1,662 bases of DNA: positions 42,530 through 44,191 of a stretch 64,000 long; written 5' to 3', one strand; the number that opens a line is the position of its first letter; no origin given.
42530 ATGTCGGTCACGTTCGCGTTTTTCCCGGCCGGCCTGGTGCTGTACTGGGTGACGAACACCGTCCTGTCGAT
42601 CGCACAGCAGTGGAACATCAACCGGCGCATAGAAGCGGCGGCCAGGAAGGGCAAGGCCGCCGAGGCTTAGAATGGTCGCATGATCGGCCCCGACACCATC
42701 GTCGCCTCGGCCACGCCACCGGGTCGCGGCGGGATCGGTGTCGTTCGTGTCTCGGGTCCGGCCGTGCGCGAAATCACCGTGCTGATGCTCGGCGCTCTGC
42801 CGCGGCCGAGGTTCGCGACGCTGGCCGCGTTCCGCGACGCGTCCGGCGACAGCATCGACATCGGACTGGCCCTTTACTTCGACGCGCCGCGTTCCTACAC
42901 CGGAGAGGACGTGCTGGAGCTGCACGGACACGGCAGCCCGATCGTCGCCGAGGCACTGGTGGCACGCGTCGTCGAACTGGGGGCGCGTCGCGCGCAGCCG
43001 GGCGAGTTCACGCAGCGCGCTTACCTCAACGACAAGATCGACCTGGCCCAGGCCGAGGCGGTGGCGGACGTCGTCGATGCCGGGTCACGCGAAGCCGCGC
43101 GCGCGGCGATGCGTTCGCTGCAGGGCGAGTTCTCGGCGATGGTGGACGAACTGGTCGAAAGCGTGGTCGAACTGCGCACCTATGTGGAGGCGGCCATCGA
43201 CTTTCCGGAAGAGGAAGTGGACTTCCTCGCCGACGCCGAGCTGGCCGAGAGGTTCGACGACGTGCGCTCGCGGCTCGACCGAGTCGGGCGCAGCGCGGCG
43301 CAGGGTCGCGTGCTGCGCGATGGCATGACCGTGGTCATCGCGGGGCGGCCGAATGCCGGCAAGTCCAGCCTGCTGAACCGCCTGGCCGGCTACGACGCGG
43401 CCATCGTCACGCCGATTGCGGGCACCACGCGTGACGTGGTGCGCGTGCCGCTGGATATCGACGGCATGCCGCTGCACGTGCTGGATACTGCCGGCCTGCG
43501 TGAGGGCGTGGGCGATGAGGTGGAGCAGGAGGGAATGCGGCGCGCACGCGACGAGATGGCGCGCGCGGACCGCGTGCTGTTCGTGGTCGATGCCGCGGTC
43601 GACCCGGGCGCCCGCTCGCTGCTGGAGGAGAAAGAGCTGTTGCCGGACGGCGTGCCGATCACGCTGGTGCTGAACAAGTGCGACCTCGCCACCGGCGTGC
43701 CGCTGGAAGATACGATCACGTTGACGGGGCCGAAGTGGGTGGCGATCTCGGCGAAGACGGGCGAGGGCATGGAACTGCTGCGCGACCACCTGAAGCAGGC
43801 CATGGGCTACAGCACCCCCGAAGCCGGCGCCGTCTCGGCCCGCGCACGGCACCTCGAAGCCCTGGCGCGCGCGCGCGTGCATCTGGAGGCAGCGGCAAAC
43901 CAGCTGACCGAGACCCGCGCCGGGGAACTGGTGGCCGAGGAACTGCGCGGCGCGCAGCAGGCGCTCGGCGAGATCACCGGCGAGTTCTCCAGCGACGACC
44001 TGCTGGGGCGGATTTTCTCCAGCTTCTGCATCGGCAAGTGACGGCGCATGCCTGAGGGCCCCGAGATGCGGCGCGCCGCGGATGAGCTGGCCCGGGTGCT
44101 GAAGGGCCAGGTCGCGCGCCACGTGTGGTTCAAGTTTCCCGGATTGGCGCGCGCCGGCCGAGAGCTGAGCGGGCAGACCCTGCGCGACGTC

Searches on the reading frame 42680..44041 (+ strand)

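Call 46: search_protein_families(library=pfam, proteins=[window:42680-44041:+], max_evalue=0.001)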
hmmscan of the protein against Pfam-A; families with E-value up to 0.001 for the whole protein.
window:42680-44041:+ (453 aa): 7 families
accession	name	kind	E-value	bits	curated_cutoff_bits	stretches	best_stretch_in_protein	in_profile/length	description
PF12631.12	MnmE_helical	-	1.9e-59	201.8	40.1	1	122-450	1-211/211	MnmE helical domain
PF10396.14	TrmE_N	-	2.2e-36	125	29.8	1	6-119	1-117/117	GTP-binding protein TrmE N-terminus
PF01926.29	MMR_HSR1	-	1.1e-24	87.1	21.9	1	217-333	1-113/113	50S ribosome-binding GTPase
PF02421.24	FeoB_N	-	4.5e-09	36.5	27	1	217-369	2-154/156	Ferrous iron transport protein B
PF03193.22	RsgA_GTPase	-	8e-07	29.5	30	0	213-261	105-159/174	RsgA GTPase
PF00009.33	GTP_EFTU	-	3.8e-05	23.8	26.5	0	289-344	89-141/188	Elongation factor Tu GTP binding domain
PF00350.29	Dynamin_N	-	0.0001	22.8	27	0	218-256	1-38/168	Dynamin family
